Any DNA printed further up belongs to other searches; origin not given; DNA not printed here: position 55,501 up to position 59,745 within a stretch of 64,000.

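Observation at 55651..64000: Tandem pair of giant lipoproteins: 99-aa GVCWS module stalks capped by FISUMP heads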

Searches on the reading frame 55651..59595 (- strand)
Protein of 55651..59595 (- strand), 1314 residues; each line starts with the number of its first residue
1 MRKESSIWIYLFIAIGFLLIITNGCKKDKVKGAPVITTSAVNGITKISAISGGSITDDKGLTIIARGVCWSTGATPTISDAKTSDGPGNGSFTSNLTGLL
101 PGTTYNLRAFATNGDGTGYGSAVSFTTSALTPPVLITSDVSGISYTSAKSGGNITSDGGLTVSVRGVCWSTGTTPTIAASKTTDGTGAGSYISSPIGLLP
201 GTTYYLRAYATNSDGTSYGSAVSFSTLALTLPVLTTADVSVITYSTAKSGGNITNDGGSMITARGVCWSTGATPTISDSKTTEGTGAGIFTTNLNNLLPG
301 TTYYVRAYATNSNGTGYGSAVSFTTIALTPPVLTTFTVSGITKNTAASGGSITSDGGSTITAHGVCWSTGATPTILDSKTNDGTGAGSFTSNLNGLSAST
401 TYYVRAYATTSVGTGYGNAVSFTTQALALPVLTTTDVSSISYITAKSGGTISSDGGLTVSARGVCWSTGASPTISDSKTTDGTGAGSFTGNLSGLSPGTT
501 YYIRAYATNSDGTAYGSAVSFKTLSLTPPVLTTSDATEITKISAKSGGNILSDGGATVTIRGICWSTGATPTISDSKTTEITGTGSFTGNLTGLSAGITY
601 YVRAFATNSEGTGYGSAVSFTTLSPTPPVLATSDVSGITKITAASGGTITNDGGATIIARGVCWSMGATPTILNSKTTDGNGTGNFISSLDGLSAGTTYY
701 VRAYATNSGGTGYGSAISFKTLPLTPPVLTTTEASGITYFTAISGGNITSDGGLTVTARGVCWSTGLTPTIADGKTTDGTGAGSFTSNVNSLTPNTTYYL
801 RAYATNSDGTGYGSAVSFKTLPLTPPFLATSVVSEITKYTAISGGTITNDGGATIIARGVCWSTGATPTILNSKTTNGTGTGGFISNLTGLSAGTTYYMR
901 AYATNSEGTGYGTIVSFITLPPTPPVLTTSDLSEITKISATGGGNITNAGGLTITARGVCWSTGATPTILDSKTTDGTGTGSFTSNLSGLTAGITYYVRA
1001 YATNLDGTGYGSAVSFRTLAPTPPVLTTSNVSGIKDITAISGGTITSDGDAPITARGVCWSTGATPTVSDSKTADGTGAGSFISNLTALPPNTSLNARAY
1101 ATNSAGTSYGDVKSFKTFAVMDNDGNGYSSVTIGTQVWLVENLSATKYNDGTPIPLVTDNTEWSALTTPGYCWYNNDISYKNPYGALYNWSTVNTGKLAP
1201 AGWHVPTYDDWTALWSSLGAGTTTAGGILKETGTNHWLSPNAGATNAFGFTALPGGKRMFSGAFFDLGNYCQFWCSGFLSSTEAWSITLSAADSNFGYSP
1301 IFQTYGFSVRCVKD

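Call 5: search_protein_families(library=pfam, proteins=[window:55651-59595:-], max_evalue=0.1)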
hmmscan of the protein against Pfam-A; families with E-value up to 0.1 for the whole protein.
window:55651-59595:- (1314 aa): 9 families
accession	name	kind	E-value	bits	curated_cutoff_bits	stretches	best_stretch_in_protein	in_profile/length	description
PF09603.15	Fib_succ_major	-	1.5e-38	133.4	33.9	1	1131-1313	1-187/187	Fibrobacter succinogenes major domain (Fib_succ_major)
PF00041.27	fn3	-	8.1e-28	96.9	25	2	276-323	43-82/84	Fibronectin type III domain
PF16974.11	NAR2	-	3.8e-20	72.4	26.6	2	285-319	88-124/142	High-affinity nitrate transporter accessory, Ig-like domain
PF16656.11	Pur_ac_phosph_N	-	8.2e-20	71.6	30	2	269-325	40-93/93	Purple acid Phosphatase, N-terminal domain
PF25059.1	FN3_DSCAM-DSCAML_C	-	1.1e-11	45.4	39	0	492-526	49-82/89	DSCAM/DSCAML C-terminal Fn3-like domain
PF17964.7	Big_10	-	1.3e-09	38.9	22.9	0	295-337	47-89/164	Bacterial Ig domain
PF10179.15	NDNF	-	1.6e-06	28.7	27.3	0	789-807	93-111/127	Neuron-derived neurotrophic factor, first Fn(III) domain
PF23376.1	Fn3_VIN3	-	5.4e-05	24.1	33.9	0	786-821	61-96/99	VIN3-like, fibronectin type-III domain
PF11061.14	Tsr0524-like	-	0.00015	22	25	0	669-691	27-49/61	Cytochrome b6f, subunit Tsr0524-like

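Call 6: search_protein_families(library=ncbifam, proteins=[window:55651-59595:-], max_evalue=0.1)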
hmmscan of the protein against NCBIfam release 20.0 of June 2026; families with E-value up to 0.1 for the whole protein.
window:55651-59595:- (1314 aa): 3 families
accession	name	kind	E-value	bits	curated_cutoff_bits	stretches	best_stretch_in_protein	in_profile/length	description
NF049889.1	AlphArabdaseBT0360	equivalog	1.8e-96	324.1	600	11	234-327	37-131/639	arabinan endo-1,5-alpha-L-arabinosidase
TIGR02145.1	Fib_succ_major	domain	4.5e-29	102.4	41.65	1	1124-1314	7-176/176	FISUMP domain-containing protein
NF050003.1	PetP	equivalog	3.4e-09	36.7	65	0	664-688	22-46/60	cytochrome b6f subunit PetP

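Call 10: find_encoding_contigs(protein=window:55651-59595:-, flank=10000, max_places=6)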
Protein window:55651-59595:- (1314 aa): no gene with exactly this product is on record in the collection.

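Call 52: search_protein_representatives(protein=window:55651-59250:-)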
Query: 1199 residues. Proteins with E-value up to 0.001 (for the whole library): 79288; up to 1e-10: 53034; up to 1e-30: 18539. The best 150 are listed.
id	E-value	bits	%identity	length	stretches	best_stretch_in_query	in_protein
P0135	0.0e+00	2548.2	45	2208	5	87-947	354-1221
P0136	0.0e+00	2466.2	47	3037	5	61-969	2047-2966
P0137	0.0e+00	2170.4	46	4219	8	87-806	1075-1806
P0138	0.0e+00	2137.4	45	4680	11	63-948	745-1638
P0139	0.0e+00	2117.0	48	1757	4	89-976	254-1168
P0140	0.0e+00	2038.6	41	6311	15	117-717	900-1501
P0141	0.0e+00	1969.5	46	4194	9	256-909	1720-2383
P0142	0.0e+00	1927.6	43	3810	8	131-949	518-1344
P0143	0.0e+00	1925.8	48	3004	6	160-963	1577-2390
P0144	0.0e+00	1908.8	53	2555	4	95-913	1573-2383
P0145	0.0e+00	1856.9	49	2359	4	15-873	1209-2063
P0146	0.0e+00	1847.3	51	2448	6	28-672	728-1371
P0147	0.0e+00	1827.2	45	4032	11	17-865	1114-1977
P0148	0.0e+00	1786.7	49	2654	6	116-974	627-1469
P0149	0.0e+00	1759.2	53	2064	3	86-915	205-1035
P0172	0.0e+00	1227.2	58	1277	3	112-906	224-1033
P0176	0.0e+00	1198.5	50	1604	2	18-1198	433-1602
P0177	0.0e+00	1183.2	46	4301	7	1-412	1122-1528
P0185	0.0e+00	1122.8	46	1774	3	18-544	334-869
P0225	1.2e-291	987.0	53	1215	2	509-1199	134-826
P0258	4.3e-269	912.3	53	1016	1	215-1198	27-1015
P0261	3.8e-267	905.9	49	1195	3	416-1198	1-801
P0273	3.1e-263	892.9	47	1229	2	317-1198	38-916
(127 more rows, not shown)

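Call 53: search_protein_families(library=pfam, proteins=[P0176, P0258, P0225, P0273, P0261, P0139, P0172], max_evalue=0.00001)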
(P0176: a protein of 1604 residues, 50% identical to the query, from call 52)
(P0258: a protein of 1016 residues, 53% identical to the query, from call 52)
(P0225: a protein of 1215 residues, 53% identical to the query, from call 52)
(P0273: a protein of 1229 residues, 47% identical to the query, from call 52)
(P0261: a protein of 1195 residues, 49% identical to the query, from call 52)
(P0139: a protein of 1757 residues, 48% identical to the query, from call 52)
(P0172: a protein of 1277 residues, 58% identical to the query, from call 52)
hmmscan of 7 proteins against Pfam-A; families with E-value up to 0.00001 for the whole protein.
P0176 (1604 aa): 7 families
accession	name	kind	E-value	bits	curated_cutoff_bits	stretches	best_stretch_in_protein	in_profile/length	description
PF09603.15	Fib_succ_major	-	9.1e-78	261.2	33.9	2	1419-1602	1-187/187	Fibrobacter succinogenes major domain (Fib_succ_major)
PF16656.11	Pur_ac_phosph_N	-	1.7e-17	64.2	30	0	952-1017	28-93/93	Purple acid Phosphatase, N-terminal domain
PF00041.27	fn3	-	2e-17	63.6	25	0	949-1007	25-74/84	Fibronectin type III domain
PF18962.6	Por_Secre_tail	-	3.6e-14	53.2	27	1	86-158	1-73/75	Secretion system C-terminal sorting domain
PF25059.1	FN3_DSCAM-DSCAML_C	-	4.9e-10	40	39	0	948-1019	15-81/89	DSCAM/DSCAML C-terminal Fn3-like domain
PF10179.15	NDNF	-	2.4e-09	37.8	27.3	0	886-905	90-109/127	Neuron-derived neurotrophic factor, first Fn(III) domain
PF16974.11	NAR2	-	7.1e-08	32.6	26.6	0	975-1023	86-137/142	High-affinity nitrate transporter accessory, Ig-like domain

P0258 (1016 aa): 8 families
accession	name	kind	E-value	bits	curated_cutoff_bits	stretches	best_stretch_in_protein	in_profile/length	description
PF09603.15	Fib_succ_major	-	1.7e-30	107.1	33.9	1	828-1015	1-187/187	Fibrobacter succinogenes major domain (Fib_succ_major)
PF25059.1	FN3_DSCAM-DSCAML_C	-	5e-23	81.7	39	0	486-519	49-81/89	DSCAM/DSCAML C-terminal Fn3-like domain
PF00041.27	fn3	-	7.2e-22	77.9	25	0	71-111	42-74/84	Fibronectin type III domain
PF16974.11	NAR2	-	9e-16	58.2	26.6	0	376-414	87-127/142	High-affinity nitrate transporter accessory, Ig-like domain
PF16656.11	Pur_ac_phosph_N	-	4.6e-14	53.2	30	0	464-517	42-93/93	Purple acid Phosphatase, N-terminal domain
PF23376.1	Fn3_VIN3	-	5.6e-07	30.5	33.9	0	484-518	62-96/99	VIN3-like, fibronectin type-III domain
PF16655.11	PhoD_N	-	1.1e-06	29.6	30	0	663-699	44-80/90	PhoD-like phosphatase, N-terminal domain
PF17964.7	Big_10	-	8.9e-06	26.5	22.9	0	683-728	47-92/164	Bacterial Ig domain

P0225 (1215 aa): 5 families
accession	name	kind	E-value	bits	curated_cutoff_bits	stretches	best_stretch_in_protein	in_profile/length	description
PF09603.15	Fib_succ_major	-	2.7e-75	253.2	33.9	2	1033-1215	1-187/187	Fibrobacter succinogenes major domain (Fib_succ_major)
PF00041.27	fn3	-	4.2e-11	43.3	25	0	884-913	47-74/84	Fibronectin type III domain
PF16974.11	NAR2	-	7.1e-09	35.8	26.6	0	289-325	87-125/142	High-affinity nitrate transporter accessory, Ig-like domain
PF23376.1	Fn3_VIN3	-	8.2e-07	30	33.9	0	592-628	60-96/99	VIN3-like, fibronectin type-III domain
PF25059.1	FN3_DSCAM-DSCAML_C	-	9.6e-07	29.5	39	0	397-432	48-82/89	DSCAM/DSCAML C-terminal Fn3-like domain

P0273 (1229 aa): 6 families
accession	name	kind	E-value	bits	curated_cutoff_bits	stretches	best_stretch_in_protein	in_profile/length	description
PF09603.15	Fib_succ_major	-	5.2e-75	252.2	33.9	2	734-916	1-187/187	Fibrobacter succinogenes major domain (Fib_succ_major)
PF16656.11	Pur_ac_phosph_N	-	2e-14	54.3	30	0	974-1016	54-93/93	Purple acid Phosphatase, N-terminal domain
PF16974.11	NAR2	-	2.3e-14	53.6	26.6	0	482-520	87-127/142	High-affinity nitrate transporter accessory, Ig-like domain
PF00041.27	fn3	-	1e-13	51.7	25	0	629-714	12-79/84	Fibronectin type III domain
PF25059.1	FN3_DSCAM-DSCAML_C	-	7.2e-08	33.1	39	0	454-523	15-79/89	DSCAM/DSCAML C-terminal Fn3-like domain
PF23376.1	Fn3_VIN3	-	6.8e-06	27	33.9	0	685-719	61-95/99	VIN3-like, fibronectin type-III domain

P0261 (1195 aa): 6 families
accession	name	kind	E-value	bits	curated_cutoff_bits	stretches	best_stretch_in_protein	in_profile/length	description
PF09603.15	Fib_succ_major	-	4.4e-72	242.7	33.9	2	1010-1194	1-187/187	Fibrobacter succinogenes major domain (Fib_succ_major)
PF00041.27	fn3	-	2.4e-26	92.2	25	1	914-989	7-82/84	Fibronectin type III domain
PF25059.1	FN3_DSCAM-DSCAML_C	-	9.7e-17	61.5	39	0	158-191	47-79/89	DSCAM/DSCAML C-terminal Fn3-like domain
PF16974.11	NAR2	-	1.6e-16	60.6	26.6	0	151-187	88-126/142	High-affinity nitrate transporter accessory, Ig-like domain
PF16656.11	Pur_ac_phosph_N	-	4.2e-16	59.7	30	0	920-977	26-82/93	Purple acid Phosphatase, N-terminal domain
PF10179.15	NDNF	-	8.9e-07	29.5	27.3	0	868-890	90-112/127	Neuron-derived neurotrophic factor, first Fn(III) domain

P0139 (1757 aa): 6 families
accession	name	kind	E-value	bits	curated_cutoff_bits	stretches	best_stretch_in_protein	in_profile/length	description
PF00041.27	fn3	-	4.7e-48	161.8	25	0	724-788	29-82/84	Fibronectin type III domain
PF16656.11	Pur_ac_phosph_N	-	1.3e-39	135.1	30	0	1355-1395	56-93/93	Purple acid Phosphatase, N-terminal domain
PF25059.1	FN3_DSCAM-DSCAML_C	-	3.3e-38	130.3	39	0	446-481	46-81/89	DSCAM/DSCAML C-terminal Fn3-like domain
PF16974.11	NAR2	-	4.1e-35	120.8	26.6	0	135-171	89-127/142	High-affinity nitrate transporter accessory, Ig-like domain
PF23376.1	Fn3_VIN3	-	2.2e-25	89.6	33.9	0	856-885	60-89/99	VIN3-like, fibronectin type-III domain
PF10179.15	NDNF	-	3.6e-24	85.7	27.3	0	143-162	93-112/127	Neuron-derived neurotrophic factor, first Fn(III) domain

P0172 (1277 aa): 7 families
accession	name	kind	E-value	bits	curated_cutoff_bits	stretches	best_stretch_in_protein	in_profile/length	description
PF16974.11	NAR2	-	1.7e-20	73.5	26.6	0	282-328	87-137/142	High-affinity nitrate transporter accessory, Ig-like domain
PF00041.27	fn3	-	9.5e-16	58.2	25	0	387-415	48-76/84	Fibronectin type III domain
PF25059.1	FN3_DSCAM-DSCAML_C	-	2.8e-12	47.3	39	0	390-425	47-81/89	DSCAM/DSCAML C-terminal Fn3-like domain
PF23376.1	Fn3_VIN3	-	3.9e-07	31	33.9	0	388-423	60-95/99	VIN3-like, fibronectin type-III domain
PF16656.11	Pur_ac_phosph_N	-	1.5e-06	29.1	30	0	172-219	46-93/93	Purple acid Phosphatase, N-terminal domain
PF10029.15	DUF2271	-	1.6e-06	28.3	27.3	1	1159-1240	18-103/136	Predicted periplasmic protein (DUF2271)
PF18270.6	Evf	-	9.7e-06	25.8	25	0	698-757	36-94/235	Virulence factor Evf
